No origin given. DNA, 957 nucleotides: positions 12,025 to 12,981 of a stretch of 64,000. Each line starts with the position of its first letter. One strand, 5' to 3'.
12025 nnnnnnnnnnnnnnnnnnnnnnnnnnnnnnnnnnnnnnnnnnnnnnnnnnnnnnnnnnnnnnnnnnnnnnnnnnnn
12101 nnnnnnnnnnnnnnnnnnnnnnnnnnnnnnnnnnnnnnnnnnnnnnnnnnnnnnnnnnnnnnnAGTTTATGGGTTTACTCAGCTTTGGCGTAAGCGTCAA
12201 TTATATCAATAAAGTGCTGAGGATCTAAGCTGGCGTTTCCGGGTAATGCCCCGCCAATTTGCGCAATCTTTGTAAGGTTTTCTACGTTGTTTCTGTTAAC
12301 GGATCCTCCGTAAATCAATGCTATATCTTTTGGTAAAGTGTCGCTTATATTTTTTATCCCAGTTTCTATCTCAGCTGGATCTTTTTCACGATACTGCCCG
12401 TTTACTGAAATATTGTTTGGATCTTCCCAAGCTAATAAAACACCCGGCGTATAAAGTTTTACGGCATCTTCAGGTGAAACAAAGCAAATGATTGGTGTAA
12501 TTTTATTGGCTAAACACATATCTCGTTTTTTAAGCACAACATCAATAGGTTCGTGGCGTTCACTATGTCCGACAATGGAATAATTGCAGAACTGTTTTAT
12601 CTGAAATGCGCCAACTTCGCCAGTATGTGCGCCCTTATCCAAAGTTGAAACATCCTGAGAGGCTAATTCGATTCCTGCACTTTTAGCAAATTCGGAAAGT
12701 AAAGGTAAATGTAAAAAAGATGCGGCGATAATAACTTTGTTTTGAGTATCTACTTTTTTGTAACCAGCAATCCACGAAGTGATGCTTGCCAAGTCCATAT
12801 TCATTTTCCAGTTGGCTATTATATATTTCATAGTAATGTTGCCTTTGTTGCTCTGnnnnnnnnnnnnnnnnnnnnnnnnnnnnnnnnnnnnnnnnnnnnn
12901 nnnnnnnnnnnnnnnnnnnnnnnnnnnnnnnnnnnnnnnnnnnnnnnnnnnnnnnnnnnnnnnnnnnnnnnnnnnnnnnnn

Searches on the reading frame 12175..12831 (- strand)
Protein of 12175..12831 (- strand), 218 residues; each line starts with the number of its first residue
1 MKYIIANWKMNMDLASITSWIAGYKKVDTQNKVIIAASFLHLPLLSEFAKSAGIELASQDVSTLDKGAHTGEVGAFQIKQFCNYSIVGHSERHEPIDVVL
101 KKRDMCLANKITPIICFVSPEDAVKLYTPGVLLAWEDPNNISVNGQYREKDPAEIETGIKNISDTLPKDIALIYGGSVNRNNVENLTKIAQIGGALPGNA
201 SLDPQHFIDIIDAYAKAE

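Call 3: search_protein_families(library=pfam, proteins=[window:12175-12831:-], max_evalue=1)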
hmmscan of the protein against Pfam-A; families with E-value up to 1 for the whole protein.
window:12175-12831:- (218 aa): 1 family
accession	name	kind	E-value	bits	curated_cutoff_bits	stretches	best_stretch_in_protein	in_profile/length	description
PF00121.24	TIM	-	1.1e-37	130.3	20.1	1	3-213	2-244/245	Triosephosphate isomerase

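Call 4: search_protein_families(library=ncbifam, proteins=[window:12175-12831:-], max_evalue=1)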
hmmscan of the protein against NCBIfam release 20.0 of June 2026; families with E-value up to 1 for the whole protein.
window:12175-12831:- (218 aa): 9 families
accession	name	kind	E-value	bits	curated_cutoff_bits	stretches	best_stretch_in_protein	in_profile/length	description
NF011163.0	PRK14565.1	equivalog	2.3e-26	93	298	2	4-117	5-125/240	triosephosphate isomerase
NF010569.0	PRK13962.1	equivalog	1.7e-25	89.3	883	2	4-117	401-521/645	bifunctional phosphoglycerate kinase/triosephosphate isomerase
NF000722.0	PRK00042.2-1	equivalog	1.3e-21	77.1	293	2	4-117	6-128/256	triose-phosphate isomerase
NF000728.0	PRK00042.3-2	equivalog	1.6e-20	73.6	255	2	159-213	172-228/231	triose-phosphate isomerase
TIGR00419.1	tim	equivalog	2.8e-18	66.6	130.6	1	4-204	2-227/228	triose-phosphate isomerase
NF003302.0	PRK04302.1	subfamily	5.2e-11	42.7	132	1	25-181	29-185/223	triose-phosphate isomerase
NF011497.0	PRK14905.1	equivalog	1.6e-08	34.3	485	2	142-215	187-260/357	triosephosphate isomerase/PTS system glucose/sucrose-specific transporter subunit IIB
NF012036.0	PRK15492.1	equivalog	2.3e-07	30.5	509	2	141-213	185-257/261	triosephosphate isomerase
NF000729.0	PRK00042.3-3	equivalog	2.6e-07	30.7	309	2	164-211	184-231/234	triose-phosphate isomerase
